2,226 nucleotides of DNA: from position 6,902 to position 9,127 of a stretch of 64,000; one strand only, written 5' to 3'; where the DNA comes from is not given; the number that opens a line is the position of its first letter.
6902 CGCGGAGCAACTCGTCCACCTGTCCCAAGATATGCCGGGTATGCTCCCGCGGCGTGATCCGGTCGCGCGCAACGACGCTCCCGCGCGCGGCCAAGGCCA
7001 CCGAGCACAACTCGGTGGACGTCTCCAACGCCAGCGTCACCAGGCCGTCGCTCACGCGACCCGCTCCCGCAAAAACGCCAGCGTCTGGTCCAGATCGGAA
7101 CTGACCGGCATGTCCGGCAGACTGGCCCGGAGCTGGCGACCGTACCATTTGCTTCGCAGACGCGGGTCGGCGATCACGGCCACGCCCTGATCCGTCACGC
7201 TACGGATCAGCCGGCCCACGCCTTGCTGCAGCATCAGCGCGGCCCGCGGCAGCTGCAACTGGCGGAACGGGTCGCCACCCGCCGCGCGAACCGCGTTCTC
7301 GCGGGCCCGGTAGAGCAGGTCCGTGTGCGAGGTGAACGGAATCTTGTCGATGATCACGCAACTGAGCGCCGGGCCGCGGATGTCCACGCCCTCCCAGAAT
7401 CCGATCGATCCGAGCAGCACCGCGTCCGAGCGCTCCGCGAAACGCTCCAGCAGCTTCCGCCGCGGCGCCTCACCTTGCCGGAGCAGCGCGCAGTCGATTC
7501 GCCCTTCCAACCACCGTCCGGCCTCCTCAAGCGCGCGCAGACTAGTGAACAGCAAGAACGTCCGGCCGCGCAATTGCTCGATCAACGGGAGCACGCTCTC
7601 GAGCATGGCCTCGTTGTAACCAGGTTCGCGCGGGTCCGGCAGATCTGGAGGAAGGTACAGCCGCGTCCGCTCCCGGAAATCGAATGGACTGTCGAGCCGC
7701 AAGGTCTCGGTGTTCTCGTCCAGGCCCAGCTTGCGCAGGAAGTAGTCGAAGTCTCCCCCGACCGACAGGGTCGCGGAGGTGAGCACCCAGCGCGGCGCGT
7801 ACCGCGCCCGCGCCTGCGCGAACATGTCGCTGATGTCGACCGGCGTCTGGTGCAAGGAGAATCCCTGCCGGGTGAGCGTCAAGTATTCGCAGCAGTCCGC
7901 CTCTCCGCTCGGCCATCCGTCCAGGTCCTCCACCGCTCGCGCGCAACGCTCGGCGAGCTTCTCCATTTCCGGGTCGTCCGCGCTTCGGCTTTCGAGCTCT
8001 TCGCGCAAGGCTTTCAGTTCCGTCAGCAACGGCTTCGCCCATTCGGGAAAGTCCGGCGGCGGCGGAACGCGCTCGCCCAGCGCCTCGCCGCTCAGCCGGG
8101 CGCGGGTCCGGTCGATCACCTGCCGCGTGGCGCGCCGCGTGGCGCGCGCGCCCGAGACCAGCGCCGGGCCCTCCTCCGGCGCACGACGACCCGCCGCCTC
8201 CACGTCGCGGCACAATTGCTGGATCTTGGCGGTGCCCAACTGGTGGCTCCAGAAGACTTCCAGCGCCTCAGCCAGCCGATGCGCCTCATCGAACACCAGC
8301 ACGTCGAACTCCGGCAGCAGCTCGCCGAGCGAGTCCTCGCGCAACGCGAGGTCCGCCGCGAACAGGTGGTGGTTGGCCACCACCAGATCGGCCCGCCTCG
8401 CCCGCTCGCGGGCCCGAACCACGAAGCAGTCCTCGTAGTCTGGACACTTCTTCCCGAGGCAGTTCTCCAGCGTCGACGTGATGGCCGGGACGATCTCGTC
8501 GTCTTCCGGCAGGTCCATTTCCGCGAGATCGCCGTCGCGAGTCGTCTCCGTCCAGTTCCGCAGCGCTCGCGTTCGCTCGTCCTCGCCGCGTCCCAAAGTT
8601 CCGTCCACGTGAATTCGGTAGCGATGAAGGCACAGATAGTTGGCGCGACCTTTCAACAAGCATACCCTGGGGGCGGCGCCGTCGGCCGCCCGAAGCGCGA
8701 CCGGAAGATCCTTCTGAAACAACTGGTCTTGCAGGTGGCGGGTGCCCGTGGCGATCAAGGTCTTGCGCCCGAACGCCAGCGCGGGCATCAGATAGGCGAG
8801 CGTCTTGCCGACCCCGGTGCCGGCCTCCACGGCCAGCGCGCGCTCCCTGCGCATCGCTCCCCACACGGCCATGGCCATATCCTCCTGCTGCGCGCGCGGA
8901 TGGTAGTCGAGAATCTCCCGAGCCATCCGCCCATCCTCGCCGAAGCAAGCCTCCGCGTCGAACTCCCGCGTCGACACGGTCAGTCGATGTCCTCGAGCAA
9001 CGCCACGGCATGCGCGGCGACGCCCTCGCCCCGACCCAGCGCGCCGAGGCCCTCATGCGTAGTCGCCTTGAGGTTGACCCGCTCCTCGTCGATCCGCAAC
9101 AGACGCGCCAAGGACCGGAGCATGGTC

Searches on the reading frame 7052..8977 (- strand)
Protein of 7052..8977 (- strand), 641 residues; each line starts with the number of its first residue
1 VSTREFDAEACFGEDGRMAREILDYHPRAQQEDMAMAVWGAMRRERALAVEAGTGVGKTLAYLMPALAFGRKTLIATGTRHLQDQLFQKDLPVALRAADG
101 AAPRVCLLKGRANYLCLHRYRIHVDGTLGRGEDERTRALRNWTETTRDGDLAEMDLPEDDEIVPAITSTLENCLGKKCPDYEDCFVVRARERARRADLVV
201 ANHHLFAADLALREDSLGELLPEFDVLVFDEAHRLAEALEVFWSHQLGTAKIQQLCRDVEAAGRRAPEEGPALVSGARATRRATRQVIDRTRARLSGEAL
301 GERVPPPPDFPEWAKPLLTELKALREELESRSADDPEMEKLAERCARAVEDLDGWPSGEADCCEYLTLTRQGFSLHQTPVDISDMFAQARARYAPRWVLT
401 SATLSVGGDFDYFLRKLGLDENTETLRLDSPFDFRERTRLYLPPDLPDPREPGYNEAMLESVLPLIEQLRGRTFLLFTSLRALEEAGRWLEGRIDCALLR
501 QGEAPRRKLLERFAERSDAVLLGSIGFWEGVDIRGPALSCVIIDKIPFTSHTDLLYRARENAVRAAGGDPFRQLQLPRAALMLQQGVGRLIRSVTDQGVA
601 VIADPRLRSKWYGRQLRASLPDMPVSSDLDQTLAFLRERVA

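Call 27: search_protein_families(library=pfam, proteins=[window:7052-8977:-], max_evalue=0.01)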
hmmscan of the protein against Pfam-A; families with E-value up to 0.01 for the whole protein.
window:7052-8977:- (641 aa): 3 families
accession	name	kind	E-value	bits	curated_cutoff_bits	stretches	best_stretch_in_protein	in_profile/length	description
PF13307.12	Helicase_C_2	-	1.7e-36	126.2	25.3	1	465-622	4-169/170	Helicase C-terminal domain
PF00270.35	DEAD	-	1.2e-09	38.5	26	1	38-88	7-63/167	DEAD/DEAH box helicase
PF04851.21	ResIII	-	3.1e-06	27.6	22.5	0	183-238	84-140/164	Type III restriction enzyme, res subunit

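Call 73: find_homologous_proteins(query=window:7052-8977:-, max_evalue=1e-30)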
Query window:7052-8977:- (641 aa): 6183 proteins with E <= 1e-30 among 8000 candidates; the best 120 are listed.
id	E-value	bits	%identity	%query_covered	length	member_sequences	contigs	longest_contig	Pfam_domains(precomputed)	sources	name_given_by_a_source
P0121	0.0e+0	1445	100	100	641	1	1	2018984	PF00270.36,PF13307.13,PF04851.22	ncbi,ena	-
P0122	0.0e+0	1105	75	100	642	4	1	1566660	PF00270.36,PF13307.13,PF04851.22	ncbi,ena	-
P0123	0.0e+0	1105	76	100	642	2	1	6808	PF00270.36,PF13307.13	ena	-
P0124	0.0e+0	1103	75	100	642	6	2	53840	PF00270.36,PF13307.13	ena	-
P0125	0.0e+0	1095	75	100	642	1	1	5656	PF00270.36,PF13307.13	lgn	-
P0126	0.0e+0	1094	75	100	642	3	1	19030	PF00270.36,PF13307.13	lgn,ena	-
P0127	0.0e+0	1092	75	100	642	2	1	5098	PF00270.36,PF13307.13,PF04851.22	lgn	-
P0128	0.0e+0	1087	74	100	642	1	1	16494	PF00270.36,PF13307.13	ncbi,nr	ncbi:MAG: ATP-dependent DNA helicase [Gammaproteobacteria bacterium]|nr:ATP-dependent DNA helicase [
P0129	0.0e+0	1087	75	100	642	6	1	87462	PF00270.36,PF13307.13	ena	-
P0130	0.0e+0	1086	74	100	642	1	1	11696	PF00270.36,PF13307.13,PF04851.22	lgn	-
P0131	0.0e+0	1086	74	100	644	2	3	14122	PF00270.36,PF13307.13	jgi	-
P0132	0.0e+0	1085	75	100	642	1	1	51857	PF00270.36,PF13307.13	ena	-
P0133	0.0e+0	1083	74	100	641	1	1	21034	PF00270.36,PF13307.13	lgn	-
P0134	0.0e+0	1083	75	100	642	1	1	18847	PF00270.36,PF13307.13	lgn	-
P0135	0.0e+0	1083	74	100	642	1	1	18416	PF00270.36,PF13307.13,PF04851.22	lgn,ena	-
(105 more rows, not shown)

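Call 74: find_encoding_contigs(protein=P0122, flank=10000, max_places=3)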
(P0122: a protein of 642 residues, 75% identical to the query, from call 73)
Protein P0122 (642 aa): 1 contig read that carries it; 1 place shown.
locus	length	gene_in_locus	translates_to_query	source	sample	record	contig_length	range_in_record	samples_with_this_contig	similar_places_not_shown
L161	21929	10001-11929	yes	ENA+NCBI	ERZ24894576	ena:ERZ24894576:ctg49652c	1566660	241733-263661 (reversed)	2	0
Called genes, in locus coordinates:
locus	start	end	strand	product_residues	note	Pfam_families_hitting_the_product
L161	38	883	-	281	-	PF05114:MbnB_TglH_ChrH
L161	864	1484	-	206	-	PF07681:DoxX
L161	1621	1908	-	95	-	-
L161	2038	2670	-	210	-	PF00730:HhH-GPD, PF00633:HHH, PF10576:EndIII_4Fe-2S (weak)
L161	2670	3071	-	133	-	PF12797:Fer4_2 (faint), PF25160:LdpA_Fe-S-bd (faint), PF12837:Fer4_6 (faint), PF13237:Fer4_10 (faint), PF14697:Fer4_21, PF00037:Fer4 (faint), PF12800:Fer4_4 (faint), PF12838:Fer4_7 (weak), +2 more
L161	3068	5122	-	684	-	PF00133:tRNA-synt_1, PF01921:tRNA-synt_1f (faint), PF09334:tRNA-synt_1g, PF01406:tRNA-synt_1e (weak), PF19303:Anticodon_3, PF01588:tRNA_bind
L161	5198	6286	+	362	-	PF01883:FeS_assembly_P, PF00142:Fer4_NifH (faint), PF01656:CbiA, PF09140:MipZ, PF10609:ParA, PF13614:AAA_31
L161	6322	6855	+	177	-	PF22769:DCD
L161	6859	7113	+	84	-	PF09656:PGPGW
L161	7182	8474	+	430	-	PF03952:Enolase_N, PF00113:Enolase_C, PF13378:MR_MLE_C (weak), PF07476:MAAL_C (weak)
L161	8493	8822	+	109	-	PF04977:DivIC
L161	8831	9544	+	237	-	PF01128:IspD, PF12804:NTP_transf_3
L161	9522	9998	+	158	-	PF02542:YgbB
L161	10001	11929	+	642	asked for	PF00270:DEAD (weak), PF04851:ResIII (faint), PF13307:Helicase_C_2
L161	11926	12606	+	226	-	PF00814:TsaD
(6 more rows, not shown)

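Call 75: find_encoding_contigs(protein=P0129, flank=10000, max_places=3)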
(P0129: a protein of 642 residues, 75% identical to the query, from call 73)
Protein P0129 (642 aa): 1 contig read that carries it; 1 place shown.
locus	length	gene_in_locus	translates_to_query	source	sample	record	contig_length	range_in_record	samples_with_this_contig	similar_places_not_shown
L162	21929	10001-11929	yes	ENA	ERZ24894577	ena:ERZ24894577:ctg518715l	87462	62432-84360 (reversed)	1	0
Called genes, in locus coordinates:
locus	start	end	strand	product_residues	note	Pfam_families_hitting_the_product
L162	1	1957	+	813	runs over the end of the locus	PF00487:FA_desaturase, PF03710:GlnE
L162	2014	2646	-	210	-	PF00730:HhH-GPD, PF00633:HHH, PF10576:EndIII_4Fe-2S (weak)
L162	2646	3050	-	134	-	PF12797:Fer4_2 (faint), PF25160:LdpA_Fe-S-bd (faint), PF00037:Fer4 (weak), PF12837:Fer4_6 (faint), PF13237:Fer4_10 (weak), PF14697:Fer4_21, PF12838:Fer4_7 (weak), PF13187:Fer4_9 (weak), +2 more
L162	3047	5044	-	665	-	PF00133:tRNA-synt_1, PF01921:tRNA-synt_1f (faint), PF09334:tRNA-synt_1g, PF01406:tRNA-synt_1e (weak), PF19303:Anticodon_3, PF01588:tRNA_bind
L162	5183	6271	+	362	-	PF01883:FeS_assembly_P, PF00142:Fer4_NifH (faint), PF01656:CbiA, PF09140:MipZ, PF10609:ParA, PF13614:AAA_31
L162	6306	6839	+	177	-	PF22769:DCD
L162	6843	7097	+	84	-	PF09656:PGPGW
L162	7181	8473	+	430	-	PF03952:Enolase_N, PF00113:Enolase_C, PF13378:MR_MLE_C (weak)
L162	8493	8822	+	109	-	PF04977:DivIC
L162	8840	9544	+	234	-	PF01128:IspD, PF12804:NTP_transf_3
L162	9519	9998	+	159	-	PF02542:YgbB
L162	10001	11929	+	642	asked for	PF00270:DEAD (weak), PF13307:Helicase_C_2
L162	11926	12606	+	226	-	PF00814:TsaD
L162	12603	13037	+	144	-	PF00903:Glyoxalase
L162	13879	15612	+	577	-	PF02518:HATPase_c, PF13589:HATPase_c_3, PF01119:DNA_mis_repair, PF08676:MutL_C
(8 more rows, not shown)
